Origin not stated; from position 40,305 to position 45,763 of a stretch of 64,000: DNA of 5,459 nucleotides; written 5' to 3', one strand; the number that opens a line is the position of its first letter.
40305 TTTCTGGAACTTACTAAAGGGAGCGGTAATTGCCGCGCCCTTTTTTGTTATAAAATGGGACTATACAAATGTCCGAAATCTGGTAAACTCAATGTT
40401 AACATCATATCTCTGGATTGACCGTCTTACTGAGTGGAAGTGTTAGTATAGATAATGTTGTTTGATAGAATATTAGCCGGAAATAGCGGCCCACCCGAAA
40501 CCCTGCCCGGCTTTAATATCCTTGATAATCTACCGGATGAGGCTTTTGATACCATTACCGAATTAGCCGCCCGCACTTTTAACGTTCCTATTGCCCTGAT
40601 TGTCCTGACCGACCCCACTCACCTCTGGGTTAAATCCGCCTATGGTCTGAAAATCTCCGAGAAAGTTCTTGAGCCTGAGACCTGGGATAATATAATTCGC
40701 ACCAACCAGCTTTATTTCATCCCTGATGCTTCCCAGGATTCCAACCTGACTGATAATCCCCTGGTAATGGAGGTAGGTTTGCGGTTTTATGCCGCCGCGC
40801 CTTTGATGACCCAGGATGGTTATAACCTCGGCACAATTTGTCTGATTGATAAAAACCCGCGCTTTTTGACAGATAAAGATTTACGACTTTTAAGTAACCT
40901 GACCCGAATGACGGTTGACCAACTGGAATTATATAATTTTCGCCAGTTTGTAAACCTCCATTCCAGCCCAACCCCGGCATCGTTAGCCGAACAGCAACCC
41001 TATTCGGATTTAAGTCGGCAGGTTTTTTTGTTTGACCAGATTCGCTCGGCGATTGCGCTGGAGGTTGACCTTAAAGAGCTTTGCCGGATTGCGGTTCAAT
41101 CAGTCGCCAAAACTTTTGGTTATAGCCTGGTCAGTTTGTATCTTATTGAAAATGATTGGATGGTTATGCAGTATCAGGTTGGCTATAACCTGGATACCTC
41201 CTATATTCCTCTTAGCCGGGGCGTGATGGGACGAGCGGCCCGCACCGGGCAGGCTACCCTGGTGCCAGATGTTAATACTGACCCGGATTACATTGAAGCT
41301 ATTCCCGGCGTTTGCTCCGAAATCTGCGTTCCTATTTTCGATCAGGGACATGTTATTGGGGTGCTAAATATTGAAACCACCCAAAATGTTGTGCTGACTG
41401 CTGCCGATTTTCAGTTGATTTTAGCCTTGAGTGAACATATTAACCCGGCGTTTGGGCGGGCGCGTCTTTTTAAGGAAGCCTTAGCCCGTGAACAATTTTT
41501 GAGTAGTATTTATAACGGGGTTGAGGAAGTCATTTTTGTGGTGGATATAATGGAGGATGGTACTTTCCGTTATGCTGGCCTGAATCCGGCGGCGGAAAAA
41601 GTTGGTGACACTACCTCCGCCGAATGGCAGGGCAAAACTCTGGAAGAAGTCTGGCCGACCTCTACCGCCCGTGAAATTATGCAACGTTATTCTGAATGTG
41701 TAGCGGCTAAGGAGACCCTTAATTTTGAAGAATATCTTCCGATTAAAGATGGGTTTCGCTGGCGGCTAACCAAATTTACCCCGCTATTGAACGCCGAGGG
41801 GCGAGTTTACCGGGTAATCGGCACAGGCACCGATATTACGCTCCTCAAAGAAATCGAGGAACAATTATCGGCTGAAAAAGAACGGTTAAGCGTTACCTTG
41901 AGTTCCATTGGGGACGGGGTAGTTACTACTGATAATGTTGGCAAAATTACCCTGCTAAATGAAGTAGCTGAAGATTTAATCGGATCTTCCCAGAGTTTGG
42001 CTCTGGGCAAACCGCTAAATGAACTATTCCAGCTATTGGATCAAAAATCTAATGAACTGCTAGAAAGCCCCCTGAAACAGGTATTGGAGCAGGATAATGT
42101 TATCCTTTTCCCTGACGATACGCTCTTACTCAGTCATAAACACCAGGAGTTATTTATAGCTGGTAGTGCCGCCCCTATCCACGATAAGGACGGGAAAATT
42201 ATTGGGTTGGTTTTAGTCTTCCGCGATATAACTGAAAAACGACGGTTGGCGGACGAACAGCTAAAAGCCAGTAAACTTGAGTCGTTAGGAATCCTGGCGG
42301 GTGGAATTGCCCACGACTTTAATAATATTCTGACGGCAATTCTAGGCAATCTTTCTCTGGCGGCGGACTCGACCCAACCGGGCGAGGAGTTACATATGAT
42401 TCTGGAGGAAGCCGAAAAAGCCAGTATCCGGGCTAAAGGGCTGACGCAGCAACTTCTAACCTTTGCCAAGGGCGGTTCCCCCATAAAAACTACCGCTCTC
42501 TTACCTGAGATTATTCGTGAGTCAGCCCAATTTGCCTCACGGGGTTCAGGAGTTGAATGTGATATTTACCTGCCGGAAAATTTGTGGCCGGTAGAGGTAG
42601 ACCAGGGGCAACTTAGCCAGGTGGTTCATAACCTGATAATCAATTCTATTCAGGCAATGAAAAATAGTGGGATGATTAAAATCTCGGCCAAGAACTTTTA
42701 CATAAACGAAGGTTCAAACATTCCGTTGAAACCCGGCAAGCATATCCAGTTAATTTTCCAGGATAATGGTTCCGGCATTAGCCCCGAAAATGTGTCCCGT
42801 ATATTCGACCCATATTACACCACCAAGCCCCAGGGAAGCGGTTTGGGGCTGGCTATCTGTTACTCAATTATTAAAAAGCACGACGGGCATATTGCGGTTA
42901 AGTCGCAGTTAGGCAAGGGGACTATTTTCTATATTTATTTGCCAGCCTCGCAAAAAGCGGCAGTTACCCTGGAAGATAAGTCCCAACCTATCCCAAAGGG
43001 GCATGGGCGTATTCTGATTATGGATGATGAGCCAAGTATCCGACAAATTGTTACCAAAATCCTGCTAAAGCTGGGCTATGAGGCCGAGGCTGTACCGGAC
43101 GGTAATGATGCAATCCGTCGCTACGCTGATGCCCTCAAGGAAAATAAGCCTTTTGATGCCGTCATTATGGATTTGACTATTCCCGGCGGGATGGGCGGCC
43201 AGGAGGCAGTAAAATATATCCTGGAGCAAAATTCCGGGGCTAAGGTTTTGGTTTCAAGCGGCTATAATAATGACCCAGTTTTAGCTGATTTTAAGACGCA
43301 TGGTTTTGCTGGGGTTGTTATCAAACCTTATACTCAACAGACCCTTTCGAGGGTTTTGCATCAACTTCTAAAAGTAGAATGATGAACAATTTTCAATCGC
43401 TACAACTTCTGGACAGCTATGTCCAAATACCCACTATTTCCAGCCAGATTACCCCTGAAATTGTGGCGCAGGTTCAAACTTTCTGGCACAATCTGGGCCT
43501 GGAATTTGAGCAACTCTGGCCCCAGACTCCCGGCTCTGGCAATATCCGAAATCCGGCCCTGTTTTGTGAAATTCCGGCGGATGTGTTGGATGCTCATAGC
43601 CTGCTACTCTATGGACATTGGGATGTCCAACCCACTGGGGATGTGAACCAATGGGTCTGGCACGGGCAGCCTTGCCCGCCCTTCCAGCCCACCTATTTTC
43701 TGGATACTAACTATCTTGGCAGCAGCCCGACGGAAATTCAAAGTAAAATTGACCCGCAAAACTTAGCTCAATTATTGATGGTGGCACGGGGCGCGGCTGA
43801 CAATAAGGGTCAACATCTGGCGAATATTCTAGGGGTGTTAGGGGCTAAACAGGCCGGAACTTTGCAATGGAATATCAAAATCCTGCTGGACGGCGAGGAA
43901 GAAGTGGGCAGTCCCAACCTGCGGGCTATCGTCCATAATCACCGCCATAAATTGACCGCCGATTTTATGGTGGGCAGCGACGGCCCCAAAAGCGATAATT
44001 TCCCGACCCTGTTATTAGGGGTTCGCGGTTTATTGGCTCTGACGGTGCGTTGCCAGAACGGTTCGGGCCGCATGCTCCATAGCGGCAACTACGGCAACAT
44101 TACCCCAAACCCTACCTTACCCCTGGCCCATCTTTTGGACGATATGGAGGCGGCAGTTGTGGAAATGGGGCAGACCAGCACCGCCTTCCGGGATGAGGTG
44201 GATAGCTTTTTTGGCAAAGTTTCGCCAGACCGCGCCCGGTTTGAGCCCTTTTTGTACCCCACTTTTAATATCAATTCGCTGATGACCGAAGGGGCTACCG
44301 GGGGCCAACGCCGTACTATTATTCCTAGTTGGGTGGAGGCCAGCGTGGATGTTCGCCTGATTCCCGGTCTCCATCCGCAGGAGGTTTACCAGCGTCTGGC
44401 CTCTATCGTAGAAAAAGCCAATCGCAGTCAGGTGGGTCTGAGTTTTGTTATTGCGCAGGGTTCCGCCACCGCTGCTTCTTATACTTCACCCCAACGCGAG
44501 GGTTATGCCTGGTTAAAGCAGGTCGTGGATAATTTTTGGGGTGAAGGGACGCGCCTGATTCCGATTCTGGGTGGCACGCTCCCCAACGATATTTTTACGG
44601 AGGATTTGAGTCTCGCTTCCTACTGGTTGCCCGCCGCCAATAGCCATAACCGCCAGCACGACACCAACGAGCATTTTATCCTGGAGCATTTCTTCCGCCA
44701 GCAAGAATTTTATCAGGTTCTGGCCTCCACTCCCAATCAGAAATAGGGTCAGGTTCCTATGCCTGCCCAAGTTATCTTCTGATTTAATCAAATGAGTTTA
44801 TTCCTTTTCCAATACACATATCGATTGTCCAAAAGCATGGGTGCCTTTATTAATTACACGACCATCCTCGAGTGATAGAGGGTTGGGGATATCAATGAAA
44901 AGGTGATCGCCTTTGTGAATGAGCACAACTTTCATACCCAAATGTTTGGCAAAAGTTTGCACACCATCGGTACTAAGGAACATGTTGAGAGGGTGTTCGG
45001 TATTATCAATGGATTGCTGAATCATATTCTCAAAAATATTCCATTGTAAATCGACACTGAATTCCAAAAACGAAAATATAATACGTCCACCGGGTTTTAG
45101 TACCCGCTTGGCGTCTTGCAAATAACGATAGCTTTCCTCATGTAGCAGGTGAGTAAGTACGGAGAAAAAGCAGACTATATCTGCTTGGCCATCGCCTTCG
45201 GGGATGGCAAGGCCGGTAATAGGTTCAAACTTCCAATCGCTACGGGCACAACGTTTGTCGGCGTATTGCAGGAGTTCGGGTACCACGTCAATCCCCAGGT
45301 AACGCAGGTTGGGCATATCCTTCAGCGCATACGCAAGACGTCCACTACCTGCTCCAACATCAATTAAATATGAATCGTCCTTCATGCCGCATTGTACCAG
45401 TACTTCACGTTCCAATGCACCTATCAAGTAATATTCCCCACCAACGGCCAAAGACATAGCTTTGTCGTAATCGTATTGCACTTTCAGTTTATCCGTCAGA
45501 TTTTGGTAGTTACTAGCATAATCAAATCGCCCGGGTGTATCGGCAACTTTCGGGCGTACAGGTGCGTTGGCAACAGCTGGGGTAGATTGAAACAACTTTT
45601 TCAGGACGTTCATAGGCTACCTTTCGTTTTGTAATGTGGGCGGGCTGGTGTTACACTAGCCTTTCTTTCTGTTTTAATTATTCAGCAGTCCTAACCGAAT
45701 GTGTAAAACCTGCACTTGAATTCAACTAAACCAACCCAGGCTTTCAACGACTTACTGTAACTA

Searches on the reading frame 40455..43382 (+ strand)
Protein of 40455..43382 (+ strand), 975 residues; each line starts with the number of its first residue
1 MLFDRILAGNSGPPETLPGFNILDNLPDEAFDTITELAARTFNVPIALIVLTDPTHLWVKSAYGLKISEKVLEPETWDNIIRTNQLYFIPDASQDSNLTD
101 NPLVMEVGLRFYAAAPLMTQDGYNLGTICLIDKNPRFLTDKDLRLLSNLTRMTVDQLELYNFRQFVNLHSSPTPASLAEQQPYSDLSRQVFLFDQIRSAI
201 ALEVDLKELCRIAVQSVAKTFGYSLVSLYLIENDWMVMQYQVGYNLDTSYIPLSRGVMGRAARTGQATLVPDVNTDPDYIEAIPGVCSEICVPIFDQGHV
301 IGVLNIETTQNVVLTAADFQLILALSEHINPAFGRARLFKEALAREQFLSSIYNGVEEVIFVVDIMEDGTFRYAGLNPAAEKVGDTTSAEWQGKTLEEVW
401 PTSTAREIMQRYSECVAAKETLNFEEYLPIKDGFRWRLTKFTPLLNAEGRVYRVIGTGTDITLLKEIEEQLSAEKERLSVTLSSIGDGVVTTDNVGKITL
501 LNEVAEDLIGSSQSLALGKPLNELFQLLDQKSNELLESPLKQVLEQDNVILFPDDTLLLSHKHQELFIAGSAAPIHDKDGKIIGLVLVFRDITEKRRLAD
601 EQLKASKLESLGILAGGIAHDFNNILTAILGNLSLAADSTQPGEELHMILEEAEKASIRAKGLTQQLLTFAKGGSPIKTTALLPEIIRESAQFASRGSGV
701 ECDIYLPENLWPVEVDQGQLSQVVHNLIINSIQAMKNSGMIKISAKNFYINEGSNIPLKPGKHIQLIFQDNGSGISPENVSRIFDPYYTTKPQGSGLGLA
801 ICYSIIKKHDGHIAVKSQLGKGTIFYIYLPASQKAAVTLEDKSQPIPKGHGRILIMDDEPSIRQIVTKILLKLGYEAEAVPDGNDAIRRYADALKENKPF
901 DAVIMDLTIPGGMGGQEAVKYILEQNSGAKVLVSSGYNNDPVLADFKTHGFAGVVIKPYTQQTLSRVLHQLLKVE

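Call 14: search_protein_families(library=ncbifam, proteins=[window:40455-43382:+], max_evalue=0.00001)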
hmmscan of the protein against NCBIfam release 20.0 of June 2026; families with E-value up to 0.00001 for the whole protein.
window:40455-43382:+ (975 aa): 86 families (the best 25 are shown)
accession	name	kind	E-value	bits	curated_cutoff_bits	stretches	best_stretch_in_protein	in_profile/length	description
NF008468.0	PRK11360.1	equivalog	3.7e-76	256.8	646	1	469-835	261-612/616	two-component system sensor histidine kinase AtoS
NF010411.0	PRK13837.1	equivalog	2e-71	241.1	647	1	585-973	424-813/828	two-component system VirA-like sensor kinase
NF010076.0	PRK13557.1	subfamily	8.1e-68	229.1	631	1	573-972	125-533/540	histidine kinase famiy protein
NF046020.1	HisKinCckABruc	equivalog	4.2e-62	210.2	1000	1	489-972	359-867/868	cell cycle histidine kinase CckA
NF046026.1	HisKinCckACaul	equivalog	3.6e-57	193.9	1000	1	587-939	278-643/678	cell cycle histidine kinase CckA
NF052573.1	HisKinEspAMyxo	equivalog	9.9e-55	185.9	1400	1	411-915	192-691/755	serine histidine kinase EspA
NF052574.1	HisKinEspCMyxo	equivalog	3.3e-52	177.7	1200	1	476-914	284-724/785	serine histidine kinase EspC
NF007298.0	PRK09776.1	equivalog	1.3e-40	139.1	1135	1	406-601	485-679/1111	diguanylate cyclase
NF008302.0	PRK11091.1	equivalog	4e-40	137.7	838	2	713-973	392-644/779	aerobic respiration two-component sensor histidine kinase ArcB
NF007688.0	PRK10364.1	equivalog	1.1e-39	136.5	479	1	592-833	221-453/460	two-component system sensor histidine kinase ZraS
NF033092.0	HK_WalK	equivalog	2.3e-39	135.5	725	2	693-830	462-593/594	cell wall metabolism sensor histidine kinase WalK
NF046044.1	PnpS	equivalog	2.4e-35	122.3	400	1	464-830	43-390/390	two-component system histidine kinase PnpS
TIGR02956.1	TMAO_torS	equivalog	2.4e-31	108.7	676.5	1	714-973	574-821/967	TMAO reductase system sensor histidine kinase/response regulator TorS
NF041777.1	sens_FixL_Rhizob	equivalog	9.1e-31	107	850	1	597-833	248-483/485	sensor protein FixL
NF047497.1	HK_LIC_12097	equivalog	4.1e-30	104.7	500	1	577-831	116-366/367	LIC_12097 family sensor histidine kinase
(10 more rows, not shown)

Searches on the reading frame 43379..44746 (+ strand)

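Call 34: search_protein_families(library=pfam, proteins=[window:43379-44746:+], max_evalue=0.001)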
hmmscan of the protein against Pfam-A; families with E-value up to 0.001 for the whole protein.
window:43379-44746:+ (455 aa): 2 families
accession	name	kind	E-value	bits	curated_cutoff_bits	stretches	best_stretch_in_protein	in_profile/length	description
PF07687.19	M20_dimer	-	8.3e-11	42.2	21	1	214-349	2-104/107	Peptidase dimerisation domain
PF01546.33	Peptidase_M20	-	1.9e-10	41.4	24.6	1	76-448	1-203/206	Peptidase family M20/M25/M40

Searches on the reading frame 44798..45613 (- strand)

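Call 34: search_protein_families(library=pfam, proteins=[window:44798-45613:-], max_evalue=0.001)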
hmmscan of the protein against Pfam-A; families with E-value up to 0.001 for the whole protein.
window:44798-45613:- (271 aa): 8 families
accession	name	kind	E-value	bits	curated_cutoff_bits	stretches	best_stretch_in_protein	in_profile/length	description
PF08241.18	Methyltransf_11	-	1.3e-15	58.2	21.2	1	84-180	1-95/95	Methyltransferase domain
PF13649.12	Methyltransf_25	-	5.7e-15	56.2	27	1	84-176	2-97/97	Methyltransferase domain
PF08242.18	Methyltransf_12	-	4.6e-13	50.2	30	1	84-178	1-98/98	Methyltransferase domain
PF13847.12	Methyltransf_31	-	4.8e-12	46.2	27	1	80-181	4-110/145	Methyltransferase domain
PF13489.12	Methyltransf_23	-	5.2e-09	36.5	27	1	78-184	21-120/164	Methyltransferase domain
PF01209.24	Ubie_methyltran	-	1.7e-05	24.7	20.1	1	75-186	43-155/233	ubiE/COQ5 methyltransferase family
PF00891.24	Methyltransf_2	-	1.8e-05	24.7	22.3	1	69-180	52-164/210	O-methyltransferase domain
PF02353.26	CMAS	-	0.00039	20.3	27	1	74-230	57-213/273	Mycolic acid cyclopropane synthetase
